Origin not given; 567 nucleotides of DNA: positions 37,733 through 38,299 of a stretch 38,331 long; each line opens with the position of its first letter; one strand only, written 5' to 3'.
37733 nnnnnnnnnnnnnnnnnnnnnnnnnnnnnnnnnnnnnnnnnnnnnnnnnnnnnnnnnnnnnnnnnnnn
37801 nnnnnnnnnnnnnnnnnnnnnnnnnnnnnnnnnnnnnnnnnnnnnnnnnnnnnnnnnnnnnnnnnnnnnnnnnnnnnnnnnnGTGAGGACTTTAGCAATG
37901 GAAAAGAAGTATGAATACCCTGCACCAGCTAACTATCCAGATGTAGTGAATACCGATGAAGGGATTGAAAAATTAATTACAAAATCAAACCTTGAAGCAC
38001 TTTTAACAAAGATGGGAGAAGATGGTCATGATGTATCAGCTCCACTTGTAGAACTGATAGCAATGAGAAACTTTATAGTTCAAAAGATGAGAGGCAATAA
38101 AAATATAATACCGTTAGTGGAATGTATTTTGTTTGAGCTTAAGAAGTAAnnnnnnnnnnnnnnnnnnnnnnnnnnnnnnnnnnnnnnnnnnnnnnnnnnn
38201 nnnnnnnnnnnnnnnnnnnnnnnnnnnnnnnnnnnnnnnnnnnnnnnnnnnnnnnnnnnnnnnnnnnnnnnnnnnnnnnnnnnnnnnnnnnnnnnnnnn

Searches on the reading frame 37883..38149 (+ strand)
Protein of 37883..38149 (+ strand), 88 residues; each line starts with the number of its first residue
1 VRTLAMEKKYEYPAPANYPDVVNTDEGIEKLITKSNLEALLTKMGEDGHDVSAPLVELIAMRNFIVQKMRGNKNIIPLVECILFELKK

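Call 5: search_protein_families(library=pfam, proteins=[window:37883-38149:+], max_evalue=0.01)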
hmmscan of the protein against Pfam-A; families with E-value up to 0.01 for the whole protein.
window:37883-38149:+ (88 aa): 0 families

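Call 6: search_protein_families(library=phrogs, proteins=[window:37883-38149:+], max_evalue=0.001)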
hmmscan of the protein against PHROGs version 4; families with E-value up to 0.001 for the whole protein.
window:37883-38149:+ (88 aa): 2 families
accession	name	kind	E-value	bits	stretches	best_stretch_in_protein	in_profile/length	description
phrog_450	-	unknown function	7.6e-16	58.9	1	5-75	2-72/88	-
phrog_15539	-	unknown function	1.4e-06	28.9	1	38-67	4-33/55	-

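Call 69: search_solved_structures(query=window:37898-38149:+, max_evalue=1, show_alignments=1)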
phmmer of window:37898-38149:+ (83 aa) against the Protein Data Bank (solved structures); distinct sequences matched with E-value up to 1: 2.
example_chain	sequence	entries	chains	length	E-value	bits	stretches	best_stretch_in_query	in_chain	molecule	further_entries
5d50_E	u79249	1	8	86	3.6e-08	36.6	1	1-64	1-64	Anti-repressor protein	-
2rb4_A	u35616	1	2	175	0.29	14.7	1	4-71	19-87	ATP-dependent RNA helicase DDX25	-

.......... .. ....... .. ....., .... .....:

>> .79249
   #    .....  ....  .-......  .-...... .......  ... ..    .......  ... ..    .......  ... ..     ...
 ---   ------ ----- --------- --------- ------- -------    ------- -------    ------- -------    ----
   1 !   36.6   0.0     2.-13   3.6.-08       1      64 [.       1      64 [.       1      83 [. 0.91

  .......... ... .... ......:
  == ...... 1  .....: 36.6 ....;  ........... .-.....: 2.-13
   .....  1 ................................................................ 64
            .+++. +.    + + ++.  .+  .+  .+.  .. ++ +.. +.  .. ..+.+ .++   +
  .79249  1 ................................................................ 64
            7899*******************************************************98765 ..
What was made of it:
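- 37898..38149 (+): ant: an 83-aa ortholog of the SPC32H antirepressor, divergent from the tailspike gene as in SPC32H. 5D50_E E 3.6e-8 (call 69).
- On SPC32H-type Rep/Ant immunity system: 37898..38149 against 5d50_E: E 3.6e-8 (call 69).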

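Call 71: find_related_loci(query=window:37898-38149:+, collection=viral_contigs, flank=1500)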
Query window:37898-38149:+ (83 aa) in viral_contigs; peptide patterns used: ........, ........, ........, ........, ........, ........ (x = any residue, [..] = any of these).
55 stretches matched a pattern; 36 encode a relative of the query (tblastn E <= 1e-3); 36 distinct loci.
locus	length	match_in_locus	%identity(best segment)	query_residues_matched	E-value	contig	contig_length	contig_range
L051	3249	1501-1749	100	1-83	4e-53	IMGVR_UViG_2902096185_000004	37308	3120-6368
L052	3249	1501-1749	100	1-83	4e-53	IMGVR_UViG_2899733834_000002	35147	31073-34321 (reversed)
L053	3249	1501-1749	100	1-83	4e-53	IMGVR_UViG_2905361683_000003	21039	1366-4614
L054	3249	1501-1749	100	1-83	4e-53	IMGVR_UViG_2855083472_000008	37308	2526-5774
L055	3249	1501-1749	99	1-83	1e-52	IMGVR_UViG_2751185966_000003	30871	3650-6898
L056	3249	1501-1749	99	1-83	1e-52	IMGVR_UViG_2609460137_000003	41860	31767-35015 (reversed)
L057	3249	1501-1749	99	1-83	1e-52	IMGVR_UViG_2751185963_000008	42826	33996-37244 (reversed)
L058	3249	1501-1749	99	1-83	1e-52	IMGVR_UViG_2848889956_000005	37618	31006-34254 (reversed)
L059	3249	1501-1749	99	1-83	5e-52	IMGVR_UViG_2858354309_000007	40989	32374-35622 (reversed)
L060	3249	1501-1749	99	1-83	5e-52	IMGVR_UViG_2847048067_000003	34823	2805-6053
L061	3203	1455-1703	99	1-83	9e-52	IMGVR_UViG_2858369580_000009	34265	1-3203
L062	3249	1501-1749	99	1-83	5e-52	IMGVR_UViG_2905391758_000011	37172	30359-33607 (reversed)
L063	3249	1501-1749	98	1-83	5e-52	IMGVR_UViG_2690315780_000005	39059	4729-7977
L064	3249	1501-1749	99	1-83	5e-52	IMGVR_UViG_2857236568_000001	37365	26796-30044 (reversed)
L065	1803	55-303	99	1-83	3e-52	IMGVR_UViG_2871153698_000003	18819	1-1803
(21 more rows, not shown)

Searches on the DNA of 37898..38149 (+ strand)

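Call 73: search_rna_families(source=L054, threshold=gathering)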
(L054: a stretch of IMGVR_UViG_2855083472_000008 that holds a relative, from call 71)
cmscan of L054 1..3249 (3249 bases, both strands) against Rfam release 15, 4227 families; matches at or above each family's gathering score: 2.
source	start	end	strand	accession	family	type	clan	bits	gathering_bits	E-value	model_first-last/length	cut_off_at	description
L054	1976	2062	+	RF01695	C4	Gene; antisense;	CL00128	77.5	45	9.7e-15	1-87/87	no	C4 antisense RNA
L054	1874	1951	+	RF01394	isrK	Gene; sRNA;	-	66.9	50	2.1e-13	1-77/77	no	isrK Hfq binding RNA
